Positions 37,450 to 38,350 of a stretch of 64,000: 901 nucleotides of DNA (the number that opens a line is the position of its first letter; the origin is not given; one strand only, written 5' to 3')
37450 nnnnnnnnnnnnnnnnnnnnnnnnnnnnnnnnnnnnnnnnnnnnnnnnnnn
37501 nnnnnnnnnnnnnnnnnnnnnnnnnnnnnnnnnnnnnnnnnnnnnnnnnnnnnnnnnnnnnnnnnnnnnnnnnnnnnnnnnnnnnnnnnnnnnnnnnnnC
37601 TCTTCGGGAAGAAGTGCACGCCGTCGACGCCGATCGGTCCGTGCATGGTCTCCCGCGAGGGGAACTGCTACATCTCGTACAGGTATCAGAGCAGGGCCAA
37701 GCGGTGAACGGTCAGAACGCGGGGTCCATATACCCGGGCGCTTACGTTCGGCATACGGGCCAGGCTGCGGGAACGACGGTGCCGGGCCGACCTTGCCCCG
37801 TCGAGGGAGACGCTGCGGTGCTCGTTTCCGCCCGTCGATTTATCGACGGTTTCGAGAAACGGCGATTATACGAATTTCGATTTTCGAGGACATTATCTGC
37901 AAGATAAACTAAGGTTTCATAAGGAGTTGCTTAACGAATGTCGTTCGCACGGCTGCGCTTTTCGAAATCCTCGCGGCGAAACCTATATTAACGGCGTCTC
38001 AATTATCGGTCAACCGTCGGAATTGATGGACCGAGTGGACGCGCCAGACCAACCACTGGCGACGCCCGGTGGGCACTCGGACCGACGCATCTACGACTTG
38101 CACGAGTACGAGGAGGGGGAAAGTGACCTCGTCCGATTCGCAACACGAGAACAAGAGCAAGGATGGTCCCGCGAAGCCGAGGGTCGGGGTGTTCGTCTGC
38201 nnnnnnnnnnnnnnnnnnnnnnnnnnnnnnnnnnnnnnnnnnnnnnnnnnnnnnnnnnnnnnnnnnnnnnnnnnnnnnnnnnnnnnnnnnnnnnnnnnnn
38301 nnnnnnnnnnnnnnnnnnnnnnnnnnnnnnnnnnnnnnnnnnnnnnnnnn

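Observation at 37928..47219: Identical 13-mer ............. positioned ~182 nt upstream of both hdrA-led operons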

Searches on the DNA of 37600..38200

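Call 38: search_rna_families(source=window, start=37600, end=38200, threshold=evalue, max_evalue=10)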
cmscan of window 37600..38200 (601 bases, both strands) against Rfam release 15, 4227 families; matches with E-value up to 10: 0.
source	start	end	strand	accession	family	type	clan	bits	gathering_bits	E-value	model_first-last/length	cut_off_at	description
